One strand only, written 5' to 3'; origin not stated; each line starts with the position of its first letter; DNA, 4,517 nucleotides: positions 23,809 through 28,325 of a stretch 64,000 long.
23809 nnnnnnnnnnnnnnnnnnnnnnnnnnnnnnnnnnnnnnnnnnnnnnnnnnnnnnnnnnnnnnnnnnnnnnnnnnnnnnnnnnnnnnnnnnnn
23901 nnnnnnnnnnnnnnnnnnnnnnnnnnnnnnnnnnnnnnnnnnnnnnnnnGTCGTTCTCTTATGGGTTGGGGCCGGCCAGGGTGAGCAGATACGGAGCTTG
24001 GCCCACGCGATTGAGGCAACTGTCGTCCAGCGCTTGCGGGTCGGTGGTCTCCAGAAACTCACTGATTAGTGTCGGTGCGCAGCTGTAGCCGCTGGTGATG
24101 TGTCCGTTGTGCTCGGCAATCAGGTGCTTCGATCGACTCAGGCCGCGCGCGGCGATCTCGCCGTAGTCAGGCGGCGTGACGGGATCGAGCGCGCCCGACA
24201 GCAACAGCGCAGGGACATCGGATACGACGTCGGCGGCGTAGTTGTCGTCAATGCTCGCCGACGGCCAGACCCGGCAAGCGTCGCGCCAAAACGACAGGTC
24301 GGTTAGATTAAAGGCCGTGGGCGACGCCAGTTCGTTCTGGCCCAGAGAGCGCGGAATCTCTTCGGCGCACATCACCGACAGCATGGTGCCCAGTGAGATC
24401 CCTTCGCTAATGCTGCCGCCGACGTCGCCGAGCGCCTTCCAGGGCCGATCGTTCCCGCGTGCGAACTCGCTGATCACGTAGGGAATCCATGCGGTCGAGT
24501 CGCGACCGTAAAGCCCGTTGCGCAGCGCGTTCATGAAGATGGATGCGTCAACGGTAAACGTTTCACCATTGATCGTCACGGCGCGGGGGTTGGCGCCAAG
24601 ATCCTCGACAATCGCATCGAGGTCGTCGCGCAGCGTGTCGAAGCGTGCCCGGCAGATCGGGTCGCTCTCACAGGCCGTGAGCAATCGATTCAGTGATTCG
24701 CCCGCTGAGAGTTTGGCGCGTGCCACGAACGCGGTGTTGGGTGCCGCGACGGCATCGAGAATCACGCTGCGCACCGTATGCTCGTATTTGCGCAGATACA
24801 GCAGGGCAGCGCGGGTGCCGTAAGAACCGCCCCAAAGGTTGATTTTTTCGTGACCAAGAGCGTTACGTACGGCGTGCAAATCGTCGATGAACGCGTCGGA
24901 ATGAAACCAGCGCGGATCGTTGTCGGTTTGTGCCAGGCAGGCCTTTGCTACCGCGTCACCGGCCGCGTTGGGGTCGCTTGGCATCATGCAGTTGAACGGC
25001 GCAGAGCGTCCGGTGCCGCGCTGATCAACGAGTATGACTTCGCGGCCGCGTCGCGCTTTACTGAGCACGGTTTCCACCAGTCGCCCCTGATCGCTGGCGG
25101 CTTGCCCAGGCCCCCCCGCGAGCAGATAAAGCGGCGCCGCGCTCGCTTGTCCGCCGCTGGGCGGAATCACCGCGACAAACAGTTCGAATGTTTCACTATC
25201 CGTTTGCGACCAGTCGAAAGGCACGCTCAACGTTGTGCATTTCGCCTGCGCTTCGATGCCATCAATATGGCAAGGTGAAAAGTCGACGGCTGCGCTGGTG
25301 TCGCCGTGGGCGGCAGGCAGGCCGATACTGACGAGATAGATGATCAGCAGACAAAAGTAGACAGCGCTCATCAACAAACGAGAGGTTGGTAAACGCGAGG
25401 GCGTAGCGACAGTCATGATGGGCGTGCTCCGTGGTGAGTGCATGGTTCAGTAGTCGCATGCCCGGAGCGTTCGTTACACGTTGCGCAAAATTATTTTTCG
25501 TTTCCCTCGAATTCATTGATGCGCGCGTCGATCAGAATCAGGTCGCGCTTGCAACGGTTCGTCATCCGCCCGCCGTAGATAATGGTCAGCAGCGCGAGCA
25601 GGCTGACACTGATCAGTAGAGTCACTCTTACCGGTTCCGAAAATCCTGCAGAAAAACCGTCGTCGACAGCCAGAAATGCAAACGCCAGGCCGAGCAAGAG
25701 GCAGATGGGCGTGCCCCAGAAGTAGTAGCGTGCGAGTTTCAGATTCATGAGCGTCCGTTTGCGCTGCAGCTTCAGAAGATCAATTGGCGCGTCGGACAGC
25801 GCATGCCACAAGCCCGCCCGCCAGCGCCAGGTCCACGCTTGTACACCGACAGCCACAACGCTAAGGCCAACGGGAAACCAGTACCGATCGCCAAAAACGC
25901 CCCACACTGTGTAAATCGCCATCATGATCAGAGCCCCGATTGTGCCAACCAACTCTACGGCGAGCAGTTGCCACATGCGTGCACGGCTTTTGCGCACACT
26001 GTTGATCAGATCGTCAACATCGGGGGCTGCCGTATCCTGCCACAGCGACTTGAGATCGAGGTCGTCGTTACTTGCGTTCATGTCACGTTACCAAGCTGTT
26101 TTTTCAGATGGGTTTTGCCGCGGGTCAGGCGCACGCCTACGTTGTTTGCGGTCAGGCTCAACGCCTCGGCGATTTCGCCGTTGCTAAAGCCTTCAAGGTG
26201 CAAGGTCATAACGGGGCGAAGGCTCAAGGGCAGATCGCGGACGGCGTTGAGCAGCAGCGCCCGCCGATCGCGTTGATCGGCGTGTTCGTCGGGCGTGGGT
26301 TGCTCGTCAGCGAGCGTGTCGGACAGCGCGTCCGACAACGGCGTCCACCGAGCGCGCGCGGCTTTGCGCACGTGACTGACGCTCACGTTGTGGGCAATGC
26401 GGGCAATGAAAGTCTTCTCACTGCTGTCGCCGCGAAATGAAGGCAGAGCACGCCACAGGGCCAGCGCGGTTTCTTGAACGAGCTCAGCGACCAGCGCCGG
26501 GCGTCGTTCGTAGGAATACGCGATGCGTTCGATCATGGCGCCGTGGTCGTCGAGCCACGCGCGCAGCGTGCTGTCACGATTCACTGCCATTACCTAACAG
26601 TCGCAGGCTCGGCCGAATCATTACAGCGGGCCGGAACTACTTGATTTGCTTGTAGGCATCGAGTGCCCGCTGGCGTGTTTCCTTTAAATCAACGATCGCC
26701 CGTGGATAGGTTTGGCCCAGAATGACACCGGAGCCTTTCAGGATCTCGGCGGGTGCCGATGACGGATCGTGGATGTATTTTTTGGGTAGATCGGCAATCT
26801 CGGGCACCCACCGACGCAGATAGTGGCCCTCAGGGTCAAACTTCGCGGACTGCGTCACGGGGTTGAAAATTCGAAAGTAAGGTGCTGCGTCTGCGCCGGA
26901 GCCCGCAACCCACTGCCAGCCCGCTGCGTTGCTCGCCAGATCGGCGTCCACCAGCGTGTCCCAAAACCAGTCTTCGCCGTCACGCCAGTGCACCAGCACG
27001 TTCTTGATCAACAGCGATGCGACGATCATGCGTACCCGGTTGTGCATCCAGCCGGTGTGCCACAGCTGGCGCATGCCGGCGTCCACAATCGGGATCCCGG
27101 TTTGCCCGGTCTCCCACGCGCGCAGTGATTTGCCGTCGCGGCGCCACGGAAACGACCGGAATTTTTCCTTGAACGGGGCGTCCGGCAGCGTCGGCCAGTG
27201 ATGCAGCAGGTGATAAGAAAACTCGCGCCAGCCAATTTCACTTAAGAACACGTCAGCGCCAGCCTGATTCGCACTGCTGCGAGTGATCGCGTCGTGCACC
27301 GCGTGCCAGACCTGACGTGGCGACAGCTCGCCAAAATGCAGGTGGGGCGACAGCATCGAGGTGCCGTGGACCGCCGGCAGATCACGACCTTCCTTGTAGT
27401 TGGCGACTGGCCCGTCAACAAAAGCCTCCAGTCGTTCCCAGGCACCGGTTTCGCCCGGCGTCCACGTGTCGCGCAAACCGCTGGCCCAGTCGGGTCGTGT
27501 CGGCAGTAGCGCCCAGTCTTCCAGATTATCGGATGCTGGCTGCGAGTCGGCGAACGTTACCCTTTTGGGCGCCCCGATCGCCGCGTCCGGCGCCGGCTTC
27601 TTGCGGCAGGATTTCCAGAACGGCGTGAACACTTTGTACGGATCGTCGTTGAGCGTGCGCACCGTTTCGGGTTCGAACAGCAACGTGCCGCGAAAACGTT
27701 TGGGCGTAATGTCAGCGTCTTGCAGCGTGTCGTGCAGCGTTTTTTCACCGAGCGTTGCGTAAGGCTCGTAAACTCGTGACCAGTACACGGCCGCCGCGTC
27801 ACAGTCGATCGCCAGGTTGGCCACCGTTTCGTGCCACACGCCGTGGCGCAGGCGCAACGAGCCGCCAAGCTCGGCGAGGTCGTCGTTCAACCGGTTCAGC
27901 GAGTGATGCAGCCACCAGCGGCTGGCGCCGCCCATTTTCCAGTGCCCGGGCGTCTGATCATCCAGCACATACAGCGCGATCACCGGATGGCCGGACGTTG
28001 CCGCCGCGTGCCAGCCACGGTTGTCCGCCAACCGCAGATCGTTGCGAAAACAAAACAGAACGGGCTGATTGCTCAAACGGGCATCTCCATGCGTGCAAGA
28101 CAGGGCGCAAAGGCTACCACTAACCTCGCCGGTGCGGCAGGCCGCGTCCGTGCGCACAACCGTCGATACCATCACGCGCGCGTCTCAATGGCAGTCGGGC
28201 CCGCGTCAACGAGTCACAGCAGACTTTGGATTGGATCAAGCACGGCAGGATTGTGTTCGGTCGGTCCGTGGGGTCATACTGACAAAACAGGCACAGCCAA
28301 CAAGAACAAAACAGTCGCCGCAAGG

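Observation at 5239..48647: Six secreted proteins with unrelated passenger domains share one TSP3 + dockerin-like calcium module, suggesting a docking or surface-display system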

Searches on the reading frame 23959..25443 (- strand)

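Call 10: search_protein_families(library=pfam, proteins=[window:23959-25443:-], max_evalue=0.001)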
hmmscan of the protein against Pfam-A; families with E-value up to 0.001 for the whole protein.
window:23959-25443:- (494 aa): 4 families
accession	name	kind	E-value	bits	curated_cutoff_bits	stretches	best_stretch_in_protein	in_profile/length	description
PF00561.26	Abhydrolase_1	-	3.1e-21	76.6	25.8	1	104-238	2-106/245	alpha/beta hydrolase fold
PF08386.16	Abhydrolase_4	-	4.8e-13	49.5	21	1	389-476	14-103/103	TAP-like protein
PF12697.13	Abhydrolase_6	-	3e-07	31.7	26.3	1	124-433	18-189/217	Alpha/beta hydrolase family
PF12146.15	Hydrolase_4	-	1.3e-06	28.3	27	1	121-233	19-110/239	Serine aminopeptidase, S33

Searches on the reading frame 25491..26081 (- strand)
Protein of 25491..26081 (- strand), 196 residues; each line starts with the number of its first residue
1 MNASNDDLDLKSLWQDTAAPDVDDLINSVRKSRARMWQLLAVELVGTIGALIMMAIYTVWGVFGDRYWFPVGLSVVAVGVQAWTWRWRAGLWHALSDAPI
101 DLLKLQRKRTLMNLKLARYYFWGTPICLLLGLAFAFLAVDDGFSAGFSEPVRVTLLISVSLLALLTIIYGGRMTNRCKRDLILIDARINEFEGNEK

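Call 10: search_protein_families(library=pfam, proteins=[window:25491-26081:-], max_evalue=0.001)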
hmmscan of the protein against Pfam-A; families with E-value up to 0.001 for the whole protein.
window:25491-26081:- (196 aa): 0 families

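Call 12: search_protein_families(library=pfam, proteins=[window:25491-26081:-], max_evalue=0.05)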
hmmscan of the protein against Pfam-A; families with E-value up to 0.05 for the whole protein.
window:25491-26081:- (196 aa): 1 family
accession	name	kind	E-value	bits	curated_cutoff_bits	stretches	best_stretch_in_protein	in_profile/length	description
PF11377.13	DUF3180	-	0.027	15.1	28.4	0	127-180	4-55/135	Protein of unknown function (DUF3180)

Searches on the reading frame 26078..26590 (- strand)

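Call 10: search_protein_families(library=pfam, proteins=[window:26078-26590:-], max_evalue=0.001)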
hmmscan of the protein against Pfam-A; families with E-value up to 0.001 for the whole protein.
window:26078-26590:- (170 aa): 2 families
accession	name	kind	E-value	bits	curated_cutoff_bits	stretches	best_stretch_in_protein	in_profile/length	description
PF04542.20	Sigma70_r2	-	8.9e-15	54.7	24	1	15-79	4-70/71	Sigma-70 region 2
PF08281.18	Sigma70_r4_2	-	8.4e-09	35.4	25.7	1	112-162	3-54/54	Sigma-70, region 4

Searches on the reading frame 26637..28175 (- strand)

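Call 10: search_protein_families(library=pfam, proteins=[window:26637-28175:-], max_evalue=0.001)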
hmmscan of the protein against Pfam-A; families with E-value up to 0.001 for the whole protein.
window:26637-28175:- (512 aa): 2 families
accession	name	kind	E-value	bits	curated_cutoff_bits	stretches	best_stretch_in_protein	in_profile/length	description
PF03441.19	FAD_binding_7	-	1.4e-89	299.3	27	1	310-510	1-203/203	FAD binding domain of DNA photolyase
PF00875.24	DNA_photolyase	-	2.7e-42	144.9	26.6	1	40-195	2-157/164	DNA photolyase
